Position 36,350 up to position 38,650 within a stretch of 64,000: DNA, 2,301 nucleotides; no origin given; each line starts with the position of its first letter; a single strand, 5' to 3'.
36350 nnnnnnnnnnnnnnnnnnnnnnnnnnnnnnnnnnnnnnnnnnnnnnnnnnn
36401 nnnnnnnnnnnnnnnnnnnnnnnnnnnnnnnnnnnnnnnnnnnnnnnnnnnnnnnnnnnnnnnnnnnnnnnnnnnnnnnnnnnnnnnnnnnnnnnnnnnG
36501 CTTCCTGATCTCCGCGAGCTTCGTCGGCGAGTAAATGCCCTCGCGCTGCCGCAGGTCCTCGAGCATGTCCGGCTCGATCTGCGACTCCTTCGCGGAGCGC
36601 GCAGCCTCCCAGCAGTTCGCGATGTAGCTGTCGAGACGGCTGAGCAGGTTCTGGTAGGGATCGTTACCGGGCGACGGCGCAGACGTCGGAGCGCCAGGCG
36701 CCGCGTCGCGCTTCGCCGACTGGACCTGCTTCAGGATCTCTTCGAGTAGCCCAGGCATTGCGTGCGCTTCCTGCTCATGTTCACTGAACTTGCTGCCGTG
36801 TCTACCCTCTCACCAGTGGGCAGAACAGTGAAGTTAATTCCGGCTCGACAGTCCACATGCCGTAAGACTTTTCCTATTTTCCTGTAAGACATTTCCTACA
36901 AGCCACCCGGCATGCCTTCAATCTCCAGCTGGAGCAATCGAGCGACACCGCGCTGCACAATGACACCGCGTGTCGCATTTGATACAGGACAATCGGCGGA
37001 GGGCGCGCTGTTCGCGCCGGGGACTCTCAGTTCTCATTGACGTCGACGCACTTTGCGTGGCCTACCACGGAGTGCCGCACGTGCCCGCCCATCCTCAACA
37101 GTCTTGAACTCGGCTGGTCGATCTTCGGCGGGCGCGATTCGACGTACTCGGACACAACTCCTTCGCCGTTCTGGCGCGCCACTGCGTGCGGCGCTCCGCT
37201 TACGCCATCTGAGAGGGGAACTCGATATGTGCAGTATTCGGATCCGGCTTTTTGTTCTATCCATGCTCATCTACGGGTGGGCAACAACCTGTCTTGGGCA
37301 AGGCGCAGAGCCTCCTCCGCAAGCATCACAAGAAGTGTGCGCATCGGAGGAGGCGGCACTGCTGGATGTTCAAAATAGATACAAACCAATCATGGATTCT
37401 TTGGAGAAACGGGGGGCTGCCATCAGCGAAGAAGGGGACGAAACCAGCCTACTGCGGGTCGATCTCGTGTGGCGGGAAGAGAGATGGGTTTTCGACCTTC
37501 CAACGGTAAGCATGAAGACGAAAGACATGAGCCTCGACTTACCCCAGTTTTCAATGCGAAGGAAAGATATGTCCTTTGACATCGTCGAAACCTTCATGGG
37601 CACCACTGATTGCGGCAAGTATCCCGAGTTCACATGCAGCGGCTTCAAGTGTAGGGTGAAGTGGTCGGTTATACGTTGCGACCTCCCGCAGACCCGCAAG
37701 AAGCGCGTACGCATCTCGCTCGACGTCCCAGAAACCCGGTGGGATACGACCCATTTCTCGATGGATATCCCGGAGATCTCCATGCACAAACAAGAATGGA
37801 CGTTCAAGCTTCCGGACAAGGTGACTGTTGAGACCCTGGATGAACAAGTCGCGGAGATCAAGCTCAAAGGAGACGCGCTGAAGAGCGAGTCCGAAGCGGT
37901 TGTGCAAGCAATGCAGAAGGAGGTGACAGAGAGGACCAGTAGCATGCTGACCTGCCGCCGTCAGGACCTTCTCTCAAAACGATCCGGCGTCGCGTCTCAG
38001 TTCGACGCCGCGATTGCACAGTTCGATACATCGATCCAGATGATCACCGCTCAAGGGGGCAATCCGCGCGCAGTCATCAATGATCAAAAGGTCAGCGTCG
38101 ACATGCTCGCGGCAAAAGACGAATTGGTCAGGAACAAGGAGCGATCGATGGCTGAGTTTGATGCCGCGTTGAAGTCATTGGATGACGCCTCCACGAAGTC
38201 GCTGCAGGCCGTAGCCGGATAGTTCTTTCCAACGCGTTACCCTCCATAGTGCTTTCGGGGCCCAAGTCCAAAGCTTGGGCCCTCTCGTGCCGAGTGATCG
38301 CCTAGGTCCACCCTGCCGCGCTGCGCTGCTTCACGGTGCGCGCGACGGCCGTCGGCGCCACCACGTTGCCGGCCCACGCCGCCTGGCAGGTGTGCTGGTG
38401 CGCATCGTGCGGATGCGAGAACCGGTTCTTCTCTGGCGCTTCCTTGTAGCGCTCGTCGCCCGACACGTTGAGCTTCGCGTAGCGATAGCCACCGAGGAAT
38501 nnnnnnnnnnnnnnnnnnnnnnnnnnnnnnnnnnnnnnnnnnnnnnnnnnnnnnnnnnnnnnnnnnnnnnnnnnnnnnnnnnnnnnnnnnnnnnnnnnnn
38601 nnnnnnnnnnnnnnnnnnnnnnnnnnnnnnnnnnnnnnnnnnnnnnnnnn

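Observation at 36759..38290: Low-GC, opposite-strand moron wedged between terminase and portal: a secreted protein with a novel ~13-aa repeat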

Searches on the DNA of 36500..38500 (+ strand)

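Call 31: search_rna_families(source=window, start=36500, end=38500, threshold=evalue, max_evalue=1)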
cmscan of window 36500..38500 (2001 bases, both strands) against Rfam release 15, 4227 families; matches with E-value up to 1: 0.
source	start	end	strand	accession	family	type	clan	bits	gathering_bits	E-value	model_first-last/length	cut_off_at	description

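Call 107: search_dna_similar(query=window:36773-38303:+, collection=plasmids, mode=distant, max_evalue=0.001)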
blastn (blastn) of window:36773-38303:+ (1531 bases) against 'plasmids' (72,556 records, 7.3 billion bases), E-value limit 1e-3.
No match.
